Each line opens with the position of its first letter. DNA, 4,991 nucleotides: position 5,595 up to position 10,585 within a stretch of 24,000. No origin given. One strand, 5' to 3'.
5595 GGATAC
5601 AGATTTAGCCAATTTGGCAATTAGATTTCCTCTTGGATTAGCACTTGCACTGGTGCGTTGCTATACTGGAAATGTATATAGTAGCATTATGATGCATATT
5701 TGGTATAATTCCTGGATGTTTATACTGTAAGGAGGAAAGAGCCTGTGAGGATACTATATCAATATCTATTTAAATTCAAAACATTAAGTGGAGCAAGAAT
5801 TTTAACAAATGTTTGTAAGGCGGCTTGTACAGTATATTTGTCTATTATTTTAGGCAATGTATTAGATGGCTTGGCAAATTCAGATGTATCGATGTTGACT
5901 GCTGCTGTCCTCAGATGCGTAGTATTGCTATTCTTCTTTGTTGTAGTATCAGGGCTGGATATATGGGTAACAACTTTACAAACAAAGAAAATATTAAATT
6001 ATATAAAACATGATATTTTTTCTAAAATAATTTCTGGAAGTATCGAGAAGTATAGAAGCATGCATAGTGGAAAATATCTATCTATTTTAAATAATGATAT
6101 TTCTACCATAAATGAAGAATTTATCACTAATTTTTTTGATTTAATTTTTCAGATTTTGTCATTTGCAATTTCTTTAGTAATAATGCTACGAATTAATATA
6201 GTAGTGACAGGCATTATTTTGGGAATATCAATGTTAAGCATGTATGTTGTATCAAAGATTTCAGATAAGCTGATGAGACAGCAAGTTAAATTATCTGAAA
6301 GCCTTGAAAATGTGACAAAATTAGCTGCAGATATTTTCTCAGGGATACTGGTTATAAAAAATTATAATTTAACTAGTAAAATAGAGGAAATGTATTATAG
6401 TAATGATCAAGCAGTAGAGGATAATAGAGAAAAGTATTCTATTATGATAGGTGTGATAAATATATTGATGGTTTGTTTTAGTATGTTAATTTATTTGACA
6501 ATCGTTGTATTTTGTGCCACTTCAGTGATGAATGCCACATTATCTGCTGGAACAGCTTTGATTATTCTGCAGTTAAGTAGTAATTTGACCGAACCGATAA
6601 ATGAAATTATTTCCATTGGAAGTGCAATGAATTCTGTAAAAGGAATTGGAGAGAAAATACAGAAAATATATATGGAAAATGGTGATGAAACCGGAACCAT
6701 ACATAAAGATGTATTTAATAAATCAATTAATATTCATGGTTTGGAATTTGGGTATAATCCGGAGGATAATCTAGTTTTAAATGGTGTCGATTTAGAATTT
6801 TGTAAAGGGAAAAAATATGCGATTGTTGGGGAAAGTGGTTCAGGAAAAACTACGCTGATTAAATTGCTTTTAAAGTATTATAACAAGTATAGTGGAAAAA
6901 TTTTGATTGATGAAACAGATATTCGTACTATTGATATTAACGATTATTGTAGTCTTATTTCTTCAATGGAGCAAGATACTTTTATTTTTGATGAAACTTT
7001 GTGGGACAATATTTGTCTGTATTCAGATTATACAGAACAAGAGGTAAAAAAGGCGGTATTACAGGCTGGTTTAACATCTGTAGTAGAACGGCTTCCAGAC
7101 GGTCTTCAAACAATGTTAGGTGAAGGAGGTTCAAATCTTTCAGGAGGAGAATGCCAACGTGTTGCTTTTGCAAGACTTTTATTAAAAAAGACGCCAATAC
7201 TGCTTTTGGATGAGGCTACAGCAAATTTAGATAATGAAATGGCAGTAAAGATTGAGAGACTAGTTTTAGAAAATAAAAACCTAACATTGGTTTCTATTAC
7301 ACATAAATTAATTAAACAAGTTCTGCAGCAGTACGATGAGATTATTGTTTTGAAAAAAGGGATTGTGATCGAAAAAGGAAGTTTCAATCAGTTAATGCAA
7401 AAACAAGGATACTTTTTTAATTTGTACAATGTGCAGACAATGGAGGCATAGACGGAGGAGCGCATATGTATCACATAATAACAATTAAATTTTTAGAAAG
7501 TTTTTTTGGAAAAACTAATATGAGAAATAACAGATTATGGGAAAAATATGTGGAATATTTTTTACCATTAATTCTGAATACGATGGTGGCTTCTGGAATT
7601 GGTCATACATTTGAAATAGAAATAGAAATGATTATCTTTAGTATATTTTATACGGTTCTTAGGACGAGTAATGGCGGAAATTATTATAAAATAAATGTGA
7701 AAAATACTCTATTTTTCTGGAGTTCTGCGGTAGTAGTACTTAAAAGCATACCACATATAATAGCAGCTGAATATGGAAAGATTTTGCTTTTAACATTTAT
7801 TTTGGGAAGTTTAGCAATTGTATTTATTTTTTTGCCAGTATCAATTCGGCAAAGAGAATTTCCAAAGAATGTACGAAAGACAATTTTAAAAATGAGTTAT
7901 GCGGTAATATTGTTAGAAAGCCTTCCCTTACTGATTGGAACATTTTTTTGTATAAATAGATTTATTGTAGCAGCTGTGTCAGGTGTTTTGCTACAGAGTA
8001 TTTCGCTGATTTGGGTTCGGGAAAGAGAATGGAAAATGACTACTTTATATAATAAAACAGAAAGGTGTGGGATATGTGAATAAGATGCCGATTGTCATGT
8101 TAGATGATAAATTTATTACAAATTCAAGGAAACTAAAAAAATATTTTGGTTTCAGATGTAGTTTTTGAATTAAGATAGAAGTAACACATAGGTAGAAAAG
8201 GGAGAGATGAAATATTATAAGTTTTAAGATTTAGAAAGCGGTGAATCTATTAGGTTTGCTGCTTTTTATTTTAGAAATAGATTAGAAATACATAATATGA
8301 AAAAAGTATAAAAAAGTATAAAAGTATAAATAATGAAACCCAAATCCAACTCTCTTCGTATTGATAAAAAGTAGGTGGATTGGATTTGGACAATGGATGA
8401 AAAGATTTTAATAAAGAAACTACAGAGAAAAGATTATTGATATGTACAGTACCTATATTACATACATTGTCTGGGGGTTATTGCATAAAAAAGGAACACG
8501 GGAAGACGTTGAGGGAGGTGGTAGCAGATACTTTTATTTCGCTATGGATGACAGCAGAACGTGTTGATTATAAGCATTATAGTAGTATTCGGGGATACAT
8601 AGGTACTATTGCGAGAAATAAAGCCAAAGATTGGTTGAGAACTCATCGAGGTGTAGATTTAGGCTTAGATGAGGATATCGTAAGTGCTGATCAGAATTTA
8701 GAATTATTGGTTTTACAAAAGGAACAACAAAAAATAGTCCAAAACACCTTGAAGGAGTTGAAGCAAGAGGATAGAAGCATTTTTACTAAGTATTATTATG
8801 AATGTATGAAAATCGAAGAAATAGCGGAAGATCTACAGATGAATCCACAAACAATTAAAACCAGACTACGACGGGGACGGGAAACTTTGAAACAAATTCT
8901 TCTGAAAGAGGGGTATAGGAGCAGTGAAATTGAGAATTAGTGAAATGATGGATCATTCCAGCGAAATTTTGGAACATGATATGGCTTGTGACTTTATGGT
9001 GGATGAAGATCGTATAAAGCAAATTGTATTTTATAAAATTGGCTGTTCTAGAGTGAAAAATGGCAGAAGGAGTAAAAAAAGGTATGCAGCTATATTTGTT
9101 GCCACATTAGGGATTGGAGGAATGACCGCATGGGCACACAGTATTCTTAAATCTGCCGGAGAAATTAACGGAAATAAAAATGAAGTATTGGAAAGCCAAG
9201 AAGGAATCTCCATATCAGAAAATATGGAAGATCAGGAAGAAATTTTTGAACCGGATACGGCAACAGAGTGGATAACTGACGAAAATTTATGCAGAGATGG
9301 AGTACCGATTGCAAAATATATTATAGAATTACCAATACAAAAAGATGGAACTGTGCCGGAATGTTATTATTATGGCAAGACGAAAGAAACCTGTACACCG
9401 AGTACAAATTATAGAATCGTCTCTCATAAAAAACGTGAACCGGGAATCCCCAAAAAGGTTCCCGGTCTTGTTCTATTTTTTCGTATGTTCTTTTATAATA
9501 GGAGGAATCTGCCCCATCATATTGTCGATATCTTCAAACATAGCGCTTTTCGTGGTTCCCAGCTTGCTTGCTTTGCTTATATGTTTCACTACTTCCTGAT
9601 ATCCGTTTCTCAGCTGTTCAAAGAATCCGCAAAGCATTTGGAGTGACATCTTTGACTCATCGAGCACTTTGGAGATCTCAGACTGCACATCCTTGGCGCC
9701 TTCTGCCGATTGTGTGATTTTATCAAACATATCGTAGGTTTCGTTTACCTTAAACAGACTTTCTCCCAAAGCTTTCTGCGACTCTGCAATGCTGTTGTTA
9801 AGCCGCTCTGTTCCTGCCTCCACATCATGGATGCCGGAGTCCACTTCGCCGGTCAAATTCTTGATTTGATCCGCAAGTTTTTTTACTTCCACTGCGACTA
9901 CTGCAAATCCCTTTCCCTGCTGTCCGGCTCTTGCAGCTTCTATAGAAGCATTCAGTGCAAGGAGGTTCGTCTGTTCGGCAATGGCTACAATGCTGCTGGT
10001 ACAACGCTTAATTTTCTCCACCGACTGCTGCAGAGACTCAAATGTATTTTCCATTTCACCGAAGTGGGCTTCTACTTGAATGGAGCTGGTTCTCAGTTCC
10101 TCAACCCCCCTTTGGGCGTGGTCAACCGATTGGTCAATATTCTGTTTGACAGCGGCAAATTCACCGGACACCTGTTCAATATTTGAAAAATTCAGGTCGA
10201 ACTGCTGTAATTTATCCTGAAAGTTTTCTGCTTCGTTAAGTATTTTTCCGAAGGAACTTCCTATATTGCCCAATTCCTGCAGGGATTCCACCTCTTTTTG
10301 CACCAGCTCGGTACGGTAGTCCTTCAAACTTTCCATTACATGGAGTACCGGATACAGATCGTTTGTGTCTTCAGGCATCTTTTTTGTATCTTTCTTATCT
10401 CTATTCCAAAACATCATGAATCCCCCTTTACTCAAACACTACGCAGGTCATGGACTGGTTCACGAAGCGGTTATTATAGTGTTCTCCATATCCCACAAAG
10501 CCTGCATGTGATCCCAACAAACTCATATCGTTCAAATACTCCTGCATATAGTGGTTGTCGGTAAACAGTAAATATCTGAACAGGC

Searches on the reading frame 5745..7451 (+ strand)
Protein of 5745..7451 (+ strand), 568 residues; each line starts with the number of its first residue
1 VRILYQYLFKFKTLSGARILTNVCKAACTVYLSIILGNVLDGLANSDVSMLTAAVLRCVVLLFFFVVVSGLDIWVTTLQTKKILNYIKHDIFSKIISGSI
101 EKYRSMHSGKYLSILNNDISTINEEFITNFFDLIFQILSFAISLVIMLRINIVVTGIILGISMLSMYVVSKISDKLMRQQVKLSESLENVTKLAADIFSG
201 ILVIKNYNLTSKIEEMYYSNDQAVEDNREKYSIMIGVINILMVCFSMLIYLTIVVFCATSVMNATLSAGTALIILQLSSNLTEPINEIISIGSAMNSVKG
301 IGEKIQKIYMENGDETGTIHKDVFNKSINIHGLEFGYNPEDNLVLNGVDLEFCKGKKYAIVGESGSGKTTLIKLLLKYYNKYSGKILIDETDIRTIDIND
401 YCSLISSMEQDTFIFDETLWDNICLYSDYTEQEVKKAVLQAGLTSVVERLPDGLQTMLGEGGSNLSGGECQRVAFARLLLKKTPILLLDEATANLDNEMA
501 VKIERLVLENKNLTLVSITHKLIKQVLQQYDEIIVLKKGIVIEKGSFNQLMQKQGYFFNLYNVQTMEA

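Call 5: search_protein_families(library=pfam, proteins=[window:5745-7451:+], max_evalue=0.01)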
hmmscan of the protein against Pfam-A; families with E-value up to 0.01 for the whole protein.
window:5745-7451:+ (568 aa): 10 families
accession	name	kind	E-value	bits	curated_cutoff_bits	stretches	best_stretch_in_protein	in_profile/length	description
PF00005.33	ABC_tran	-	5.1e-29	102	25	1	345-493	1-137/137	ABC transporter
PF00664.28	ABC_membrane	-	4.5e-21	76.2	28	1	19-284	5-273/274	ABC transporter transmembrane region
PF02463.25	SMC_N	-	9.5e-06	25.6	40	1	374-533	99-208/220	RecF/RecN/SMC N terminal domain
PF13401.12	AAA_22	-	2.6e-05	25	27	1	359-506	9-107/130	AAA domain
PF06414.18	Zeta_toxin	-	0.00031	20.7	22.3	1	358-396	19-57/199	Zeta toxin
PF20720.3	nSTAND3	-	0.00083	19.5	27.2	1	360-419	22-75/155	Novel STAND NTPase 3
PF01935.23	DUF87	-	0.003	18.1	23.2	0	356-388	24-57/220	Helicase HerA, central domain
PF13555.12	AAA_29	-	0.0049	17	27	0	348-372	15-39/61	P-loop containing region of AAA domain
PF13191.12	AAA_16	-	0.0083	17.1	32.6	0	360-444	29-103/167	AAA ATPase domain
PF13173.12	AAA_14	-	0.0087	16.5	27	0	357-417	4-70/129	AAA domain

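Call 7: search_protein_families(library=ncbifam, proteins=[window:5745-7451:+], max_evalue=1)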
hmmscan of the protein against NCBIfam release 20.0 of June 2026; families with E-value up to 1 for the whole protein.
window:5745-7451:+ (568 aa): 191 families (the best 25 are shown)
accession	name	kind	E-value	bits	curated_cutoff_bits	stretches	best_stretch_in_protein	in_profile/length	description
TIGR02203.1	MsbA_lipidA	equivalog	5.5e-81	272.8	602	1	5-565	6-570/572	lipid A export permease/ATP-binding protein MsbA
NF045513.1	HepA_fam_ABC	equivalog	9e-75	252.3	725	1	67-564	110-609/610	heterocyst formation ABC transporter subunit HepA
TIGR03375.1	type_I_sec_LssB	subfamily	4.6e-68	230.1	693.1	1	15-554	155-692/696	type I secretion system permease/ATPase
TIGR02204.1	MsbA_rel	hypoth_equivalog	1.5e-67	228.6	780.4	1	2-564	7-575/576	ABC transporter, permease/ATP-binding protein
TIGR03796.1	NHLM_micro_ABC1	equivalog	6.4e-66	223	853.3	1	46-560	188-708/710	NHLP family bacteriocin export ABC transporter peptidase/permease/ATPase subunit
NF010178.0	PRK13657.1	equivalog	8.6e-64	216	733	1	6-566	12-572/588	glucan ABC transporter ATP-binding protein/ permease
NF008364.0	PRK11160.1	equivalog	1e-63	215.9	630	1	77-562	85-573/575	heme ABC transporter ATP-binding protein/permease CydC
TIGR03797.1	NHLM_micro_ABC2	equivalog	2.1e-63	214.9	709.4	1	17-564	144-685/686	NHLP bacteriocin export ABC transporter permease/ATPase subunit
TIGR01846.1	type_I_sec_HlyB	subfamily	4.8e-61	206.9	725.55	1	20-565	150-693/694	type I secretion system permease/ATPase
TIGR00958.1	3a01208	subfamily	8.1e-61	206.2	874.6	1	20-560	168-710/711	antigen peptide transporter 2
NF008381.0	PRK11176.1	equivalog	8.5e-61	206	867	1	3-565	15-580/582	lipid A ABC transporter ATP-binding protein/permease MsbA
TIGR02868.1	CydC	equivalog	2.1e-59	201.6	329.05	1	83-522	84-530/530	thiol reductant ABC exporter subunit CydC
TIGR02857.1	CydD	equivalog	5.2e-59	200.6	435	1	18-536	8-529/529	thiol reductant ABC exporter subunit CydD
NF008056.1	PRK10790.1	equivalog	1.9e-58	198.4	746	1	12-566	23-577/584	SmdB family multidrug efflux ABC transporter permease/ATP-binding protein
TIGR01193.1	bacteriocin_ABC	subfamily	1.5e-57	195.6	523.85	1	17-562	164-707/708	peptide cleavage/export ABC transporter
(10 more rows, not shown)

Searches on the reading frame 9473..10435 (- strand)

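Call 6: search_protein_families(library=pfam, proteins=[window:9473-10435:-], max_evalue=0.01)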
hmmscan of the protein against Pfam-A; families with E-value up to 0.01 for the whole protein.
window:9473-10435:- (320 aa): 13 families
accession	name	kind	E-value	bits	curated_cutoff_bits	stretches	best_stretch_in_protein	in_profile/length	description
PF00015.26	MCPsignal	-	7.4e-34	117.5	34.6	1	127-267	20-160/172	Methyl-accepting chemotaxis protein (MCP) signalling domain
PF20072.4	DUF6468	-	2.8e-05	24.6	26.9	0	98-124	13-39/76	Domain of unknown function (DUF6468)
PF04108.17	ATG17_like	-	3.1e-05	24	43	1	67-283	116-309/355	Autophagy protein ATG17-like domain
PF07889.17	DUF1664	-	0.0003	21.2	34.6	0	85-146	49-110/124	Protein of unknown function (DUF1664)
PF05335.18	DUF745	-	0.00056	20.1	33.3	0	166-290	51-173/183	Protein of unknown function (DUF745)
PF04012.17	PspA_IM30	-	0.0014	18.7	33.9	1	83-242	11-172/220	PspA/IM30 family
PF20155.4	TMP_3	-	0.0025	18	41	0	238-309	18-96/192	Tape measure protein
PF24611.2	Spectrin_Anc-1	-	0.0034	18.1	33.2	0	92-159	15-79/115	Nuclear anchorage protein 1, spectrin-like repeat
PF10392.15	COG5_N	-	0.0042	17.8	31.2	0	84-144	33-93/132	Conserved oligomeric Golgi complex subunit 5, N-terminal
PF06103.16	DUF948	-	0.0045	17.6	37.2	0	180-230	38-87/89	Bacterial protein of unknown function (DUF948)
PF05377.16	FlaC_arch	-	0.0058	17.5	27.8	0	230-275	2-47/55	Flagella accessory protein C (FlaC)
PF06013.18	WXG100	-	0.0063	17.2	27.3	0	78-148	1-69/86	Proteins of 100 residues with WXG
PF23067.1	MG280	-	0.0096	15.9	27.4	1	192-318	57-178/259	Uncharacterised protein MG280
